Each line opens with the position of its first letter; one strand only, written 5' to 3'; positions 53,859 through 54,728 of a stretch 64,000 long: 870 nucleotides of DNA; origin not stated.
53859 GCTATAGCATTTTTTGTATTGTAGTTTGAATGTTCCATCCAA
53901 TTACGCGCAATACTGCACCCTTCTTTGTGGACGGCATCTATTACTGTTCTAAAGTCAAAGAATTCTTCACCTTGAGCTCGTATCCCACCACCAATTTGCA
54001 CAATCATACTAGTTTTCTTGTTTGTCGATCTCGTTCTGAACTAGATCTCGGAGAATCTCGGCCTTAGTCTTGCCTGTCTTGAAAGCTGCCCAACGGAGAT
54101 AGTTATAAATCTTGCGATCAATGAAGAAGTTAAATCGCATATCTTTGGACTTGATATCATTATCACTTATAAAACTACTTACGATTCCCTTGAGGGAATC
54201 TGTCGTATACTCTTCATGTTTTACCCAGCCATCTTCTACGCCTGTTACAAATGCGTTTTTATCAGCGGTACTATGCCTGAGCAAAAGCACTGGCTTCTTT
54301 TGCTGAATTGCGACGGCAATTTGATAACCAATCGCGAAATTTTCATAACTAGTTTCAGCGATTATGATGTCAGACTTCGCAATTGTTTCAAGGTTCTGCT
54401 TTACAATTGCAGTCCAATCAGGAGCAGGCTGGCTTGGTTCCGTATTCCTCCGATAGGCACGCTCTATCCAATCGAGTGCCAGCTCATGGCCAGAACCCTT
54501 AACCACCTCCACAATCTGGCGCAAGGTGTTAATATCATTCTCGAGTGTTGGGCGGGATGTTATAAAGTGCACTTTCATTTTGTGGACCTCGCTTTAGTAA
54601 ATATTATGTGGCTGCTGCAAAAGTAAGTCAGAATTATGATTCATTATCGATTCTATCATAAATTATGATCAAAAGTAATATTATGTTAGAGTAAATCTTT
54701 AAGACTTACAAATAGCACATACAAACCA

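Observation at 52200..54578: Operon of four tandem DNPH1/nucleoside-2-deoxyribosyltransferase-like proteins, each fused to a C-terminal ribbon-helix-helix domain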

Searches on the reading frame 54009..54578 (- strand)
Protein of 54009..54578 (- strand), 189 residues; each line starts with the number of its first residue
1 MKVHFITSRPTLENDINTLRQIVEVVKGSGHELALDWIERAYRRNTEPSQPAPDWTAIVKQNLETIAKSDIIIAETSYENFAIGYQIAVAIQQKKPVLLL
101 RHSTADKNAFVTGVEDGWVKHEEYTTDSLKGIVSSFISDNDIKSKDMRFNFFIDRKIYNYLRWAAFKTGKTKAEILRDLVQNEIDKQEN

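Call 3: search_protein_families(library=pfam, proteins=[window:54009-54578:-], max_evalue=1)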
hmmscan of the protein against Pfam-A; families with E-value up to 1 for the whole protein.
window:54009-54578:- (189 aa): 2 families
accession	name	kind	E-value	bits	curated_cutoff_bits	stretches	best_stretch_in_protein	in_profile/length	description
PF05014.21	Nuc_deoxyrib_tr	-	0.00026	21.5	28.8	1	15-106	13-102/117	Nucleoside 2-deoxyribosyltransferase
PF01346.23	FKBP_N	-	0.053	14.8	22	1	80-136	5-54/97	Domain amino terminal to FKBP-type peptidyl-prolyl isomerase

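Call 4: search_protein_families(library=ncbifam, proteins=[window:54009-54578:-], max_evalue=1)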
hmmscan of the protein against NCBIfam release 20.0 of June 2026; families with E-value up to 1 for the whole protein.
window:54009-54578:- (189 aa): 4 families
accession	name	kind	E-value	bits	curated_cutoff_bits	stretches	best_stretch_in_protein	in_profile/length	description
NF038295.1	EPS_HpsP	equivalog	0.019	14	550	1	63-141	282-354/388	hormogonium polysaccharide biosynthesis glycosyltransferase HpsP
NF010446.0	PRK13872.1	equivalog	0.063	12.9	152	1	21-65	159-201/228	conjugal transfer protein TrbF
TIGR03896.1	cyc_nuc_ocin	subfamily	0.065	12.6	161.05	1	45-107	77-136/317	bacteriocin-type transport-associated protein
NF048017.1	antitoxin_RelB_like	equivalog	0.17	12.2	50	1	156-188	5-37/70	type II toxin-antitoxin system RelB family antitoxin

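Call 6: search_protein_families(library=padloc, proteins=[window:54009-54578:-], max_evalue=1)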
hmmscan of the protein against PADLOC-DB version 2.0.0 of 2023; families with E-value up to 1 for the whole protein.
window:54009-54578:- (189 aa): 0 families

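Call 7: search_protein_families(library=phrogs, proteins=[window:54009-54578:-], max_evalue=1)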
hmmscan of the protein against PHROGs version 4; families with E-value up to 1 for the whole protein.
window:54009-54578:- (189 aa): 2 families
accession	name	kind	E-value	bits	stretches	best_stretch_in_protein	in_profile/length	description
phrog_7995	-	DNA, RNA and nucleotide metabolism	0.019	15.3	1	53-121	80-154/336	nucleoside deoxyribosyltransferase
phrog_582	-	transcription regulation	0.071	14.4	1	135-188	46-99/105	Arc-like repressor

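Call 8: find_homologous_proteins(query=window:54009-54578:-, max_evalue=0.001)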
Query window:54009-54578:- (189 aa): 627 proteins with E <= 0.001 among 684 candidates; the best 120 are listed.
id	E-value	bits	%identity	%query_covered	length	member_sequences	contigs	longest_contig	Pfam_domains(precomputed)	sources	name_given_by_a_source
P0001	3.2e-120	417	100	100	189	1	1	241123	-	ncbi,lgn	-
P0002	1.9e-95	336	78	99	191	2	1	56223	-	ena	-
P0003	1.5e-91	323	78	99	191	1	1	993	-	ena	-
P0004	8.1e-91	321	74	99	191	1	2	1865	PF05014.22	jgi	jgi:hypothetical protein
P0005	1.3e-89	317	75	100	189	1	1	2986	PF05014.22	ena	-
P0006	1.7e-88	313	73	98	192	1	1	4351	PF05014.22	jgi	jgi:hypothetical protein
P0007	1.6e-87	310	73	98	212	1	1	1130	PF05014.22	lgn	-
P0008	2.4e-87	309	73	99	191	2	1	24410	PF05014.22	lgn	-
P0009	1.1e-86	307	72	98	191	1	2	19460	PF05014.22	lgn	-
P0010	1.4e-86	307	73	99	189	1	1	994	PF05014.22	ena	-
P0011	3.6e-86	306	71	100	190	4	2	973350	PF05014.22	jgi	jgi:hypothetical protein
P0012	5.0e-86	305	71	100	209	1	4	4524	PF05014.22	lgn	-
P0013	5.0e-86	305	72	98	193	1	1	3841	PF05014.22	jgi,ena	-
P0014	1.7e-85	303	72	99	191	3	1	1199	PF05014.22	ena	-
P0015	2.3e-85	303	69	100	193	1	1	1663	PF05014.22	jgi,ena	-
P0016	1.0e-84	301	69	99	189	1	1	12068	PF05014.22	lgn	-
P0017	1.4e-84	300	71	99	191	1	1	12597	PF05014.22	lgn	-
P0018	2.7e-84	299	69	100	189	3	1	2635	PF05014.22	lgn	-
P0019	5.3e-84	299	68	99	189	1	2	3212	PF05014.22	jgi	jgi:nucleoside 2-deoxyribosyltransferase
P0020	5.3e-84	298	67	98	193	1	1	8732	PF05014.22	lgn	-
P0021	1.3e-83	297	73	98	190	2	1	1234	PF05014.22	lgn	-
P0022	1.8e-83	297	68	100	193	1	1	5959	PF05014.22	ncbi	-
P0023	3.0e-83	296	71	98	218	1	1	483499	PF05014.22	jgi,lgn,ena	-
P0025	6.6e-83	295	71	99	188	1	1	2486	PF05014.22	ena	-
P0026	8.6e-83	295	66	99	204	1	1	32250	PF05014.22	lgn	-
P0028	1.1e-82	294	69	98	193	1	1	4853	PF05014.22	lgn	-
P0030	1.6e-82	294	70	99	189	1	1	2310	PF05014.22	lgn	-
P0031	1.8e-82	293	70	98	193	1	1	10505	PF05014.22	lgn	-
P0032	2.0e-82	293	69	98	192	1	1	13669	PF05014.22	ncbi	-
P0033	2.4e-82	293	71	98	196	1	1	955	PF05014.22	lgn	-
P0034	2.9e-82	293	70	99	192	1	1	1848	PF05014.22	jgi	jgi:hypothetical protein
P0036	3.9e-82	292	68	98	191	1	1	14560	PF05014.22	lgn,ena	-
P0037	5.1e-82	292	68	100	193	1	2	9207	PF05014.22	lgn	-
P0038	5.1e-82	292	70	98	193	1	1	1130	PF05014.22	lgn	-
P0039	5.3e-82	292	68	100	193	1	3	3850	PF05014.22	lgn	-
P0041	6.4e-82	292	66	99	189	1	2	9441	PF05014.22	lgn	-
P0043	8.1e-82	291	67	100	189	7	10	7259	PF05014.22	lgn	-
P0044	1.1e-81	291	68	99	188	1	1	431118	PF05014.22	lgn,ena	-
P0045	1.2e-81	291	67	98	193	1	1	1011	PF05014.22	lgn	-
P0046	1.2e-81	291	68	98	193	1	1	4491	PF05014.22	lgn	-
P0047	1.6e-81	290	68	100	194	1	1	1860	PF05014.22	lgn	-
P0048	2.1e-81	290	69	98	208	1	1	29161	PF05014.22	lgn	-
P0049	2.5e-81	290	70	98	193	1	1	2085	PF05014.22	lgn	-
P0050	2.6e-81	290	66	99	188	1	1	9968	PF05014.22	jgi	jgi:hypothetical protein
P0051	2.7e-81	290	66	98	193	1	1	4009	PF05014.22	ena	-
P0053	3.4e-81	289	69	98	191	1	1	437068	PF05014.22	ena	-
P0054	3.4e-81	289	66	97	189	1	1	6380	PF05014.22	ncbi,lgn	-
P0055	3.5e-81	289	69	98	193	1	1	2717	PF05014.22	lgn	-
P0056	3.7e-81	289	66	100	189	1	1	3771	PF05014.22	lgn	-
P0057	4.2e-81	289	67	100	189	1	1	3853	PF05014.22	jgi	jgi:nucleoside 2-deoxyribosyltransferase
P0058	4.6e-81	289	68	98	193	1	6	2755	PF05014.22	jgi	jgi:hypothetical protein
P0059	5.4e-81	289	69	98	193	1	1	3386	PF05014.22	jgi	jgi:hypothetical protein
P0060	6.5e-81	288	67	98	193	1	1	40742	PF05014.22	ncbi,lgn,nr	ncbi:MAG TPA: nucleoside 2-deoxyribosyltransferase [Candidatus Saccharimonadales bacterium]|nr:nucle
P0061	9.5e-81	288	66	99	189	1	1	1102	PF05014.22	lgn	-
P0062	1.2e-80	288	67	97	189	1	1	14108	PF05014.22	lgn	-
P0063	1.8e-80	287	68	99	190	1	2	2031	PF05014.22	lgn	-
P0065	2.7e-80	286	67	98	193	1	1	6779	PF05014.22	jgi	jgi:hypothetical protein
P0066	2.9e-80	286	66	99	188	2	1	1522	PF05014.22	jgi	jgi:hypothetical protein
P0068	4.0e-80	286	68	100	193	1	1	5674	PF05014.22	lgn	-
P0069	4.5e-80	286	66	99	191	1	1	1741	PF05014.22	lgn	-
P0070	5.0e-80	286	65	99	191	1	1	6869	PF05014.22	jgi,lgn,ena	-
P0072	7.2e-80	285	65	100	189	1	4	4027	PF05014.22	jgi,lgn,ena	-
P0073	7.9e-80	285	68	99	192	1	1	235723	PF05014.22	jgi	jgi:nucleoside 2-deoxyribosyltransferase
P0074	8.2e-80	285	67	100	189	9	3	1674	PF05014.22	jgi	jgi:hypothetical protein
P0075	8.7e-80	285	68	99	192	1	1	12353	PF05014.22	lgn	-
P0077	1.3e-79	284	65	99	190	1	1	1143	PF05014.22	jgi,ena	-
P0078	1.4e-79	284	68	98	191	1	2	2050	PF05014.22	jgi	jgi:nucleoside 2-deoxyribosyltransferase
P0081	2.1e-79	284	67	98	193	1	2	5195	PF05014.22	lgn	-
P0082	2.3e-79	283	64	99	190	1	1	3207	PF05014.22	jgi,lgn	jgi:nucleoside 2-deoxyribosyltransferase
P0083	3.5e-79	283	66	99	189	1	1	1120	PF05014.22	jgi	-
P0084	3.6e-79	283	67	98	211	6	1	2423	PF05014.22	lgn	-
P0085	3.6e-79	283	65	99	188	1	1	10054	PF05014.22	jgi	jgi:hypothetical protein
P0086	4.1e-79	283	66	97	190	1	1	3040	PF05014.22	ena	-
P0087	5.2e-79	282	68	99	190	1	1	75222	PF05014.22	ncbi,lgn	ncbi:MAG: nucleoside 2-deoxyribosyltransferase [Candidatus Saccharibacteria bacterium]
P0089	5.6e-79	282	67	100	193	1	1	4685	PF05014.22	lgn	-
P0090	5.8e-79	282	65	99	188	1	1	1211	PF05014.22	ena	-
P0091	6.5e-79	282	68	99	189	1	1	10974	PF05014.22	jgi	-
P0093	1.1e-78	281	68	98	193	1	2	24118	PF05014.22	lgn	-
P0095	1.3e-78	281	65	99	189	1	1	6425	PF05014.22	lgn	-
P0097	1.9e-78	280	65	99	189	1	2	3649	PF05014.22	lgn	-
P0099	2.4e-78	280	65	99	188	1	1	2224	PF05014.22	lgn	-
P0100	2.8e-78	280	63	100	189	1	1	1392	PF05014.22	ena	-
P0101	3.1e-78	280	68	98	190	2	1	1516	PF05014.22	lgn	-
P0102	3.8e-78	279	61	100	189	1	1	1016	PF05014.22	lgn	-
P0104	4.5e-78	279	67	99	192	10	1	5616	PF05014.22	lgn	-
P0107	1.0e-77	278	65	98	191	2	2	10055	PF05014.22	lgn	-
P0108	1.1e-77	278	65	99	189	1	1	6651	PF05014.22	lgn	-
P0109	1.7e-77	277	64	98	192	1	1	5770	PF05014.22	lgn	-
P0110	1.9e-77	277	64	99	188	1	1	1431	PF05014.22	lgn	-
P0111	2.4e-77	277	66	100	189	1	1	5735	PF05014.22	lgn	-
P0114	5.7e-77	276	63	99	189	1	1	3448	PF05014.22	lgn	-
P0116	8.6e-77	275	63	99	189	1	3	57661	PF05014.22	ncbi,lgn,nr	ncbi:MAG TPA: hypothetical protein VLG36_01940 [Candidatus Chromulinivoraceae bacterium]|nr:hypothet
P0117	1.0e-76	275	66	100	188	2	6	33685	PF05014.22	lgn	-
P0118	1.4e-76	274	64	99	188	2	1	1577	PF05014.22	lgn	-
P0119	4.4e-76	273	63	99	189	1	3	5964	PF05014.22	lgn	-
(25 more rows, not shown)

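Call 10: find_encoding_contigs(protein=P0011, flank=6000, max_places=3)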
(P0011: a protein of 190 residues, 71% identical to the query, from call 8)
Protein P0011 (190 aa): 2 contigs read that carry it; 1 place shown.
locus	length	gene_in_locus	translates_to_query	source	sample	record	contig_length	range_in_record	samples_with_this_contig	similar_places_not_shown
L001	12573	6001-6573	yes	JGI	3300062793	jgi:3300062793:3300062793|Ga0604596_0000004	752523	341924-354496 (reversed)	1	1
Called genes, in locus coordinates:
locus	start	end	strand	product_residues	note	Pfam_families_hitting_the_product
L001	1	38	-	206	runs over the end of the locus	-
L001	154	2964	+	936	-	PF00005:ABC_tran (faint), PF02463:SMC_N (faint), PF03193:RsgA_GTPase (faint), PF13191:AAA_16 (faint), PF13481:AAA_25 (faint), PF13555:AAA_29 (faint), PF17760:UvrA_inter, PF17755:UvrA_DNA-bind, +2 more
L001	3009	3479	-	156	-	PF00293:NUDIX (weak)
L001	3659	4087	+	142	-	PF05014:Nuc_deoxyrib_tr (faint)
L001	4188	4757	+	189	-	-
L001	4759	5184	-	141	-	-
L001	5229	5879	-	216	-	PF03848:TehB (weak), PF13489:Methyltransf_23, PF08241:Methyltransf_11 (weak), PF08242:Methyltransf_12, PF13649:Methyltransf_25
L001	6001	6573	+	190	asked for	PF05014:Nuc_deoxyrib_tr (weak)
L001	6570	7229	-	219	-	PF09335:VTT_dom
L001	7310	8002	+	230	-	PF01386:Ribosomal_L25p, PF14693:Ribosomal_TL5_C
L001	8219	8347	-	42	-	-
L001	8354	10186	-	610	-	PF00664:ABC_membrane, PF00005:ABC_tran, PF02463:SMC_N (weak)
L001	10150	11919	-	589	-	PF00664:ABC_membrane, PF00005:ABC_tran, PF02463:SMC_N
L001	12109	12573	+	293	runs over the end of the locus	PF17773:UPF0176_N, PF00581:Rhodanese, PF12368:Rhodanese_C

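Call 11: find_encoding_contigs(protein=P0044, flank=6000, max_places=3)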
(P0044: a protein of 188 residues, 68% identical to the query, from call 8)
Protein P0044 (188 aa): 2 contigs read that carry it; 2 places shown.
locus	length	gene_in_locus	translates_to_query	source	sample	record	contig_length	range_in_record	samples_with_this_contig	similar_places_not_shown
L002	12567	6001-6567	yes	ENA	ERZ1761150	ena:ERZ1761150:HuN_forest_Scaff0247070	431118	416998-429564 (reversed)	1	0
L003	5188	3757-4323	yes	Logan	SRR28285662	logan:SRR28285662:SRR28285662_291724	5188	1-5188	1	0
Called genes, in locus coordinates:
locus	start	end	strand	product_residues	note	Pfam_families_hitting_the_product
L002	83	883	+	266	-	-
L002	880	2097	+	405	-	-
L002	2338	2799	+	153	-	PF00293:NUDIX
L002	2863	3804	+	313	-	-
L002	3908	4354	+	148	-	-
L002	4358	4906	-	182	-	-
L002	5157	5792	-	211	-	PF13489:Methyltransf_23, PF08241:Methyltransf_11, PF08242:Methyltransf_12, PF13649:Methyltransf_25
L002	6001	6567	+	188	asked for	PF05014:Nuc_deoxyrib_tr (weak)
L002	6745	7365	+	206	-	-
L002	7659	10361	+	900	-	PF00133:tRNA-synt_1, PF09334:tRNA-synt_1g, PF13603:tRNA-synt_1_2, PF00133:tRNA-synt_1, PF08264:Anticodon_1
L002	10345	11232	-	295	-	-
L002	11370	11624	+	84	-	-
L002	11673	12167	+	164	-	PF01029:NusB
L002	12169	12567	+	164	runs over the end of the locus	PF00293:NUDIX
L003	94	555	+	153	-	PF00293:NUDIX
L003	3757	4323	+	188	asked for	PF05014:Nuc_deoxyrib_tr (weak)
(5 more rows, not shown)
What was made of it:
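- On DNPH1 / nucleoside 2-deoxyribosyltransferase (enzymes): Many A-orthologs carry a precomputed weak PF05014 hit (calls 8, 10, 11).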

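Call 15: search_solved_structures(query=A1, max_evalue=10, show_alignments=3)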
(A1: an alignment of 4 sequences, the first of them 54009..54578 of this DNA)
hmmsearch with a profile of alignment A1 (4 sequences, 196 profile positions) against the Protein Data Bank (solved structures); distinct sequences matched with E-value up to 10: 16.
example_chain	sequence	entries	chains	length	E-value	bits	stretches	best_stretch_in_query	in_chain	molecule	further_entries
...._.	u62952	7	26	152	2.4e-08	36.9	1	3-106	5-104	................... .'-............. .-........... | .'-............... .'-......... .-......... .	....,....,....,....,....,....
2khz_A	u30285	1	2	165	3.3e-07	33.2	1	3-106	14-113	c-Myc-responsive protein Rcl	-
2klh_A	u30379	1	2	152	4.6e-07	32.7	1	3-106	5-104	c-Myc-responsive protein Rcl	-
8rps_C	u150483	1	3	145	1.1e-05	28.3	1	5-106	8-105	2'-deoxynucleoside 5'-phosphate N-hydrolase 1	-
8qhq_A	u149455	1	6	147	5.1e-05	26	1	5-106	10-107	2'-deoxynucleoside 5'-phosphate N-hydrolase 1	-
9i3q_A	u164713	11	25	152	0.00011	24.9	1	5-106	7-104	5-hydroxymethyl-dUMP N-hydrolase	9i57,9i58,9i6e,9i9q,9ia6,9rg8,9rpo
4p5e_A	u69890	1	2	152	0.00012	24.9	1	5-106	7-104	2'-deoxynucleoside 5'-phosphate N-hydrolase 1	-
9da1_A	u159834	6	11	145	0.00012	24.8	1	5-106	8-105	5-hydroxymethyl-dUMP N-hydrolase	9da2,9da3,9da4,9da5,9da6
8os9_A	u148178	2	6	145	0.00012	24.8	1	5-106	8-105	2'-deoxynucleoside 5'-phosphate N-hydrolase 1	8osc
8qhr_A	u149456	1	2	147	0.00013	24.8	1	5-106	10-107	2'-deoxynucleoside 5'-phosphate N-hydrolase 1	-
8rqd_C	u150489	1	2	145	0.00014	24.6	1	5-106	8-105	2'-deoxynucleoside 5'-phosphate N-hydrolase 1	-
8rpt_B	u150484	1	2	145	0.00019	24.2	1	5-106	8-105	2'-deoxynucleoside 5'-phosphate N-hydrolase 1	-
6y01_AAA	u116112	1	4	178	0.43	13.2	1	64-119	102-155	p450 cytochrome, putative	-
2iz5_A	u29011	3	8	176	0.9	12.2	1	88-123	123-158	MOCO CARRIER PROTEIN | MOLYBDENUM COFACTOR CARRIER PROTEIN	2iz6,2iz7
2r60_A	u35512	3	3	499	1.1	11.9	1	30-85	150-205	Glycosyl transferase, group 1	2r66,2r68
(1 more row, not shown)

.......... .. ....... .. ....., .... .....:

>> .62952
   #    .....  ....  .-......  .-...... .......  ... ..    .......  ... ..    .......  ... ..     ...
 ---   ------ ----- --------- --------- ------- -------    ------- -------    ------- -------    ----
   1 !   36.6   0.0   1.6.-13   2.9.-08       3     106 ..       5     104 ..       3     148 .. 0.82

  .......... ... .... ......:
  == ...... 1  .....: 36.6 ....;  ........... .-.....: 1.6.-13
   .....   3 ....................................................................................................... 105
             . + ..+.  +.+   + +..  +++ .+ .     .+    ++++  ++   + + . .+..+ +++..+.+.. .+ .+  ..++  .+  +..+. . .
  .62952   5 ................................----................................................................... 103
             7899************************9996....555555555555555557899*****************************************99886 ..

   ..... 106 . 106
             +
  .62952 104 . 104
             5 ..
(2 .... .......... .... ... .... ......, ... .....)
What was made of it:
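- On DNPH1 / nucleoside 2-deoxyribosyltransferase (enzymes): Profile against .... gives E 2.4e-8 (call 15). The Ser128' region lies outside the aligned part (call 15).
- Fold: a profile of the four paralogs hits rat Rcl/DNPH1 at E 2.4e-8 (call 15).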

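Call 18: search_protein_representatives(alignment_id=A1)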
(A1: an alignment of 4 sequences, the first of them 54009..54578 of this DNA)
Query: 4 sequences, 196 profile positions. Proteins with E-value up to 0.001 (for the whole library): 1362; up to 1e-10: 548; up to 1e-30: 91. The best 150 are listed.
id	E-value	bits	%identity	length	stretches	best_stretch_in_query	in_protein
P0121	1.4e-76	272.6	-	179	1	16-196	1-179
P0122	2.7e-67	242.3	-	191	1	1-189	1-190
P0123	4.5e-59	215.5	-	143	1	55-196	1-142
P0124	1.7e-55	203.9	-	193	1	1-193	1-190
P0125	2.4e-55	203.4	-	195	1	1-191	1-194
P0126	5.2e-55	202.3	-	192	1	1-189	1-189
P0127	9.3e-55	201.5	-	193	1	1-190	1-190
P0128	2.8e-54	199.9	-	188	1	1-188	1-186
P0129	1.9e-53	197.2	-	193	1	1-189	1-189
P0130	4.2e-53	196.1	-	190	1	1-190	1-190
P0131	2.8e-52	193.4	-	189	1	1-186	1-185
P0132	3.8e-52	192.9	-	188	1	1-189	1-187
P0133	2.0e-51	190.6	-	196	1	2-190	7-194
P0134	5.9e-51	189.1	-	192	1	1-191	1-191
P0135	7.4e-51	188.7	-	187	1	1-190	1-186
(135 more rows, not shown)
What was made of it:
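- The family has 1362 clusters at 50% identity, nearly all about 190 aa with both domains (call 18).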

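Call 24: find_related_loci(query=A2, collection=genome_contigs, flank=6000)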
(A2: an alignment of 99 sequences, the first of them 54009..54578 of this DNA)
Query A2 (189 aa) in genome_contigs; peptide patterns used: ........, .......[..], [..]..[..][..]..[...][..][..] (x = any residue, [..] = any of these).
145 stretches matched a pattern; 50 encode a relative of the query (tblastn E <= 1e-3); 50 distinct loci.
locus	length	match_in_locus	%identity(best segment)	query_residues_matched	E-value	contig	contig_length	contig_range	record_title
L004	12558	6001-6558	67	1-186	2e-87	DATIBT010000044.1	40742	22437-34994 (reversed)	MAG TPA_asm: Candidatus Saccharimonadales bacterium isolate SMAG_U16297 k141_2450537, whole genome shotgun sequence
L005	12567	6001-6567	68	1-188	1e-85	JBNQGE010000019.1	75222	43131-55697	MAG: Candidatus Saccharibacteria bacterium isolate Bin_28 c_000000000034, whole genome shotgun sequence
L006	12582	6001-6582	65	1-187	7e-84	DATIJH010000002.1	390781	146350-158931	MAG TPA_asm: Candidatus Saccharimonadales bacterium isolate SMAG_U15686 k141_272420, whole genome shotgun sequence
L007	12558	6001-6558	64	1-187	1e-81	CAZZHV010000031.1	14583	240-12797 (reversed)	MAG TPA_asm: uncultured Candidatus Saccharibacteria bacterium isolate SRP200132_co1_55 genome assembly, contig: NODE_723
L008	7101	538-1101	63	1-189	5e-80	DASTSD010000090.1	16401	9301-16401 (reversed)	MAG TPA_asm: Candidatus Saccharimonadales bacterium isolate SMAG_U2271 k141_1358691, whole genome shotgun sequence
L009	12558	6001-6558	63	1-187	3e-80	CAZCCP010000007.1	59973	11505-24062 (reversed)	MAG TPA_asm: uncultured Candidatus Saccharibacteria bacterium isolate SRP200132_co1_638 genome assembly, contig: NODE_75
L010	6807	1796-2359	62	1-188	2e-79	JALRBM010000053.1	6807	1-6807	MAG: Candidatus Saccharimonadia bacterium isolate HM.33 HM_992136, whole genome shotgun sequence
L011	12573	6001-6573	62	1-187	7e-79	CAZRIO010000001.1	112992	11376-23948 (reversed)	MAG TPA_asm: uncultured Candidatus Saccharibacteria bacterium isolate SRP200132_co1_783 genome assembly, contig: NODE_16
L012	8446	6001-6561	58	3-189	5e-76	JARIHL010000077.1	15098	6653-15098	MAG: Candidatus Saccharibacteria bacterium isolate CullarsAll.DT.39 k141_270198, whole genome shotgun sequence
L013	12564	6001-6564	57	1-188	9e-76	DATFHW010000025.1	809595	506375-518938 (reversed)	MAG TPA_asm: Candidatus Saccharimonadales bacterium isolate SMAG_U8699 k141_2568195, whole genome shotgun sequence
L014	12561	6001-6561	60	1-187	2e-77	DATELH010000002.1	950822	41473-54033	MAG TPA_asm: Candidatus Saccharimonadales bacterium isolate SMAG_U8911 k141_725138, whole genome shotgun sequence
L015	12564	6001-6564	53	1-186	2e-67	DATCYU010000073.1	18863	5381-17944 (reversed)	MAG TPA_asm: Candidatus Saccharimonadales bacterium isolate SMAG_U52 k141_354134, whole genome shotgun sequence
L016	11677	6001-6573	52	1-189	8e-64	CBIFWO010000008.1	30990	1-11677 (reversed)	MAG TPA_asm: uncultured bacterium isolate ERR14720264_binner12_Refined_13 genome assembly, contig: ERZ27336811.29, whole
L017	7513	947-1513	51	1-189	3e-62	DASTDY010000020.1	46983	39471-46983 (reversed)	MAG TPA_asm: Candidatus Saccharimonadales bacterium isolate SMAG_U833 k141_1261372, whole genome shotgun sequence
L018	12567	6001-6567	52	1-185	3e-60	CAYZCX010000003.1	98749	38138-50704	MAG TPA_asm: uncultured Candidatus Saccharibacteria bacterium isolate SRP200132_co1_147 genome assembly, contig: NODE_23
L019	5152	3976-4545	51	1-188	7e-59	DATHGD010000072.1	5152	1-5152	MAG TPA_asm: Candidatus Saccharimonadales bacterium isolate SMAG_U12464 k141_126719, whole genome shotgun sequence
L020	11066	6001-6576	49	1-188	2e-58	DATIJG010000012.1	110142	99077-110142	MAG TPA_asm: Candidatus Saccharimonadales bacterium isolate SMAG_U15685 k141_168716, whole genome shotgun sequence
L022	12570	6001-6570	51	1-188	4e-58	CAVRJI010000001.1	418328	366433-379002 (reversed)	MAG: uncultured bacterium isolate MFD01275.bin.1.111 genome assembly, contig: contig_10308, whole genome shotgun sequenc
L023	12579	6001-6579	49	1-188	6e-58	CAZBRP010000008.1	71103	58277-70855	MAG TPA_asm: uncultured Candidatus Saccharibacteria bacterium isolate SRP200132_co1_645 genome assembly, contig: NODE_49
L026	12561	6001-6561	47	1-187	1e-56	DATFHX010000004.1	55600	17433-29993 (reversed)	MAG TPA_asm: Candidatus Saccharimonadales bacterium isolate SMAG_U8700 k141_1605569, whole genome shotgun sequence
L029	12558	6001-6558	47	1-186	2e-56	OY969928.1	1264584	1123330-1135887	MAG: uncultured Candidatus Saccharibacteria bacterium isolate MFD04212.bin.c.13 genome assembly, chromosome: 1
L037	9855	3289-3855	47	1-187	3e-53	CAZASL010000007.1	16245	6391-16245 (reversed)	MAG TPA_asm: uncultured Candidatus Saccharibacteria bacterium isolate SRP200132_co1_490 genome assembly, contig: NODE_62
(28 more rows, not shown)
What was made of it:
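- It is almost exclusively Saccharimonadales (call 24).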
